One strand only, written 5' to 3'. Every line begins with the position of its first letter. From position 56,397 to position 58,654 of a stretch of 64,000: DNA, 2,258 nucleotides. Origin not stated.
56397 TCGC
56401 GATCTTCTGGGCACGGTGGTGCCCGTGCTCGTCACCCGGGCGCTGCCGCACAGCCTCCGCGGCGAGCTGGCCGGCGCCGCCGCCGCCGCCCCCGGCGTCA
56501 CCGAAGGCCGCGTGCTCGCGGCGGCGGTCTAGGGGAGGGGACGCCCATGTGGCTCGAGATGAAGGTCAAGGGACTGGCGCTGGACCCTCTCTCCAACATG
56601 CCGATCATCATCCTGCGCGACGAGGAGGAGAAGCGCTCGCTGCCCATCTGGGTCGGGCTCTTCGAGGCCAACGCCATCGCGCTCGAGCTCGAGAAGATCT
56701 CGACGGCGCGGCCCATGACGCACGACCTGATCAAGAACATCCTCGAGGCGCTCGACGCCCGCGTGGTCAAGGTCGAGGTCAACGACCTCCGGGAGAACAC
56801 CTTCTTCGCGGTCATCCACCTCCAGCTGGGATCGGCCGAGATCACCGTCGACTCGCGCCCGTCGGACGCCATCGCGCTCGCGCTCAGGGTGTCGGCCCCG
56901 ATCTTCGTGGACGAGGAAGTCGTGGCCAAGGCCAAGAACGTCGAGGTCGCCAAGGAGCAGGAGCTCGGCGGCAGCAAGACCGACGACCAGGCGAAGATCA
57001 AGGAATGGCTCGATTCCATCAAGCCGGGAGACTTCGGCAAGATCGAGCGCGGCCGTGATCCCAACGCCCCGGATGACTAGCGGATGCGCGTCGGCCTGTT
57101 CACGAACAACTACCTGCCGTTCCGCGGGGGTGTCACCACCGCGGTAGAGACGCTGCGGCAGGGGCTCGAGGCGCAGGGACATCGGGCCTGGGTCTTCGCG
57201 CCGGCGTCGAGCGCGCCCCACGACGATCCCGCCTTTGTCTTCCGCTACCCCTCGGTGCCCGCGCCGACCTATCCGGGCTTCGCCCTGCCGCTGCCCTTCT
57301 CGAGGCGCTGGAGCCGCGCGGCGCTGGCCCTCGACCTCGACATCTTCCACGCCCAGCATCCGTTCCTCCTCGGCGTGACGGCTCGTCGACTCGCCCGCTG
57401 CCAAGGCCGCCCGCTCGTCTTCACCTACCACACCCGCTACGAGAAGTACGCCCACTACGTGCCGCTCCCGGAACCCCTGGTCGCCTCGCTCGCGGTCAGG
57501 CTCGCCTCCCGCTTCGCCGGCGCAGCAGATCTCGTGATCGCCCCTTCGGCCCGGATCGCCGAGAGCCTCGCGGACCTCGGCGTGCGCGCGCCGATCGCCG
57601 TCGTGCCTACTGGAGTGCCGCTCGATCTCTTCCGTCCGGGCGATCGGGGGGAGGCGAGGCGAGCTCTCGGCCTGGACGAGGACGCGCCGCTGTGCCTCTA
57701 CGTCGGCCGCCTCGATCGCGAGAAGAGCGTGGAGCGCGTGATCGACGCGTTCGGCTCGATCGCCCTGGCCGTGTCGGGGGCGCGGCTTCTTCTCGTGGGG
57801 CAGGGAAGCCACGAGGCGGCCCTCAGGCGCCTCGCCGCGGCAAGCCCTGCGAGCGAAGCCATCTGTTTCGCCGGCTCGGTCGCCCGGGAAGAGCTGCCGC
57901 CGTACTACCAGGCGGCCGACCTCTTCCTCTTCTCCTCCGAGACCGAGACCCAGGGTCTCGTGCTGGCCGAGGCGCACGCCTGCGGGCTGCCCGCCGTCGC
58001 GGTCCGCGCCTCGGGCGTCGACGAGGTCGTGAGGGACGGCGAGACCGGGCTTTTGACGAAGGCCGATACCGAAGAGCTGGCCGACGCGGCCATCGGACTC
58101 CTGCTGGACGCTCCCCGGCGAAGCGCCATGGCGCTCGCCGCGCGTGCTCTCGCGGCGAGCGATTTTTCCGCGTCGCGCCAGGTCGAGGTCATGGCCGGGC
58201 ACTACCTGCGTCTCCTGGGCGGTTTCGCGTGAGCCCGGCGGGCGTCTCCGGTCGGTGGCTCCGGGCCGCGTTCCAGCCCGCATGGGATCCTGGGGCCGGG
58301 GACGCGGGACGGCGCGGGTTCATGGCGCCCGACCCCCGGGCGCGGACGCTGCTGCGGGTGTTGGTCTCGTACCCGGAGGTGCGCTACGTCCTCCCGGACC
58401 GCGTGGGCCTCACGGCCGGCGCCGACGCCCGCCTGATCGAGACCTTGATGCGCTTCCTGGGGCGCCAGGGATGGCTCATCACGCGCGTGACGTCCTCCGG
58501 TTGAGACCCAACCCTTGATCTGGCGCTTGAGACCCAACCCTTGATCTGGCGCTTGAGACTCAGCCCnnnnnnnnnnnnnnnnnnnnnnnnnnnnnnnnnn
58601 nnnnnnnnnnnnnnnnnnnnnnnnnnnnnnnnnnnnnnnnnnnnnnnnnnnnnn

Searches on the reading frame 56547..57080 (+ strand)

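Call 4: search_protein_families(library=pfam, proteins=[window:56547-57080:+], max_evalue=0.01)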
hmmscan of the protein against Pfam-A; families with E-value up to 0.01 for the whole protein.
window:56547-57080:+ (177 aa): 1 family
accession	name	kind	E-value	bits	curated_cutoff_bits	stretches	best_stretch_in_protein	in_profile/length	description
PF02577.19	BFN_dom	-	4.4e-42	142.9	27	1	21-130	1-108/112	Bifunctional nuclease domain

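Call 5: search_protein_families(library=ncbifam, proteins=[window:56547-57080:+], max_evalue=0.01)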
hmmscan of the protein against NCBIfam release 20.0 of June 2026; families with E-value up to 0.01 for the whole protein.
window:56547-57080:+ (177 aa): 0 families

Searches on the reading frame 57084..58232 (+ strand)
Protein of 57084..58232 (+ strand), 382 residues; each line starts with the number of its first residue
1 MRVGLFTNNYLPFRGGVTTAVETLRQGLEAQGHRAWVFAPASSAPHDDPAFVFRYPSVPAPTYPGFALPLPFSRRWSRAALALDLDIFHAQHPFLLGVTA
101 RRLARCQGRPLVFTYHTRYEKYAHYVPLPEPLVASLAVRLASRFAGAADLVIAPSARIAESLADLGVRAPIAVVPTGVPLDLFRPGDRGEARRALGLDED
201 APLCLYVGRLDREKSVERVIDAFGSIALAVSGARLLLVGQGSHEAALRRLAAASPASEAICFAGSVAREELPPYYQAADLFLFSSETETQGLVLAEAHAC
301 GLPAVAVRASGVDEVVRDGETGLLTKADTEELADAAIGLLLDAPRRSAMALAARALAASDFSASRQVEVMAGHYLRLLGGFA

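Call 4: search_protein_families(library=pfam, proteins=[window:57084-58232:+], max_evalue=0.01)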
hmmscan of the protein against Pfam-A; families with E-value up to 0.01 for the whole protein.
window:57084-58232:+ (382 aa): 6 families
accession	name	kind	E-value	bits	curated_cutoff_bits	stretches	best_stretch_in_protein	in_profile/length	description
PF00534.26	Glycos_transf_1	-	3.9e-36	124.6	26.4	1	188-354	2-170/172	Glycosyl transferases group 1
PF13439.12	Glyco_transf_4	-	2.5e-34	119.2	28.5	1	15-181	2-169/170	Glycosyltransferase Family 4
PF13692.12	Glyco_trans_1_4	-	1e-31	110.6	27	1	202-342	2-142/142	Glycosyl transferases group 1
PF13579.12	Glyco_trans_4_4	-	2.7e-20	73.8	29.7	1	15-177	1-158/158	Glycosyl transferase 4-like domain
PF20706.3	GT4-conflict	-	3e-11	43.4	26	1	10-319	7-323/385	Family 4 Glycosyltransferase in conflict systems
PF13524.12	Glyco_trans_1_2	-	2.8e-08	34.2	25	1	253-368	27-140/144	Glycosyl transferase-like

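Call 5: search_protein_families(library=ncbifam, proteins=[window:57084-58232:+], max_evalue=0.01)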
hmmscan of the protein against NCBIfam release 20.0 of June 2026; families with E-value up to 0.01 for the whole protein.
window:57084-58232:+ (382 aa): 42 families (the best 25 are shown)
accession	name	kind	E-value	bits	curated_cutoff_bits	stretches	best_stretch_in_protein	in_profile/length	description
NF049988.1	MGlcDAGSynMgs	equivalog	1.1e-49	169.9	400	1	1-336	1-347/398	alpha-monoglucosyldiacylglycerol synthase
NF053787.1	GlcN_PG_synth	equivalog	3.7e-41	141.2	480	1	6-378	6-360/361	N-acetylglucosaminyl phosphatidylglycerol synthase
TIGR03449.1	mycothiol_MshA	equivalog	6e-33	114.3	462.5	1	85-374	103-400/406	D-inositol-3-phosphate glycosyltransferase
TIGR03999.1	thiol_BshA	equivalog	7.6e-33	113.9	273.7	1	148-377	145-373/375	N-acetyl-alpha-D-glucosaminyl L-malate synthase BshA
TIGR04063.1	stp3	hypoth_equivalog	4.4e-26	91.7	442.05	1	78-377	86-395/397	TIGR04063 family PEP-CTERM/XrtA system glycosyltransferase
TIGR04157.1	glyco_rSAM_CFB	subfamily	6e-23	81.5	400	1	172-327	196-350/406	TIGR04157 family glycosyltransferase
TIGR03088.1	stp2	hypoth_equivalog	1.2e-22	80.5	409.05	1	171-377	162-373/374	TIGR03088 family PEP-CTERM/XrtA system glycosyltransferase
TIGR04047.1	MSMEG_0565_glyc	hypoth_equivalog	1.2e-22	80.5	259.85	1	2-359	1-357/373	MSMEG_0565 family glycosyltransferase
NF041876.1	EPS_EpsE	equivalog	2.8e-22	79.5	400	1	167-369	184-388/389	exopolysaccharide biosynthesis GT4 family glycosyltransferase EpsE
NF047684.1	TeichurnBiosyTuaC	equivalog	1.5e-21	76.8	550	1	82-376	106-388/391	teichuronic acid biosynthesis protein TuaC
TIGR02149.1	glgA_Coryne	subfamily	8.1e-19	68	302.4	1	146-336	143-349/391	glycogen synthase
NF053513.1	Gtran_IagA_BgsA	equivalog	8.9e-18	64.4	460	1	84-321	43-279/333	LTA glycolipid anchor biosynthesis glycosyltransferase, IagA/BgsA family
NF012028.0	PRK15484.1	subfamily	7.8e-16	58.1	618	1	151-363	143-364/380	lipopolysaccharide N-acetylglucosaminyltransferase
NF038295.1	EPS_HpsP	equivalog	1.7e-15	56.9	550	1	158-367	165-377/388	hormogonium polysaccharide biosynthesis glycosyltransferase HpsP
NF038229.1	Glyco4_Geo_Pelo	equivalog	2.1e-15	56.6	400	1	85-375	56-334/338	GPMC system family 4 glycosyltransferase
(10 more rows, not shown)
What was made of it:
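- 57084..58232 (+): GT4 glycosyltransferase. This is the upstream neighbour, given as context; a functional link is not shown. The best NCBIfam hit is MGlcDAG synthase at 170 bits, below its cut-off of 400 (calls 4, 5).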

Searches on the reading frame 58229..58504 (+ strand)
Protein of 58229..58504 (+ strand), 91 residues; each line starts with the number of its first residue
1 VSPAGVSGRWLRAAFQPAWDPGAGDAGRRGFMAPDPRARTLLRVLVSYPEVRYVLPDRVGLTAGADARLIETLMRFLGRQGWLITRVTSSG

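Call 50: search_protein_families(library=pfam, proteins=[window:58229-58504:+], max_evalue=0.01)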
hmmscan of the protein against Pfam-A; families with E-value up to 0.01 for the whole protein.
window:58229-58504:+ (91 aa): 0 families

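Call 86: search_protein_families(library=ncbifam, proteins=[window:58229-58504:+], max_evalue=0.01)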
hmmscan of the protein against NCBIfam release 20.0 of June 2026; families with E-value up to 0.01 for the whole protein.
window:58229-58504:+ (91 aa): 0 families
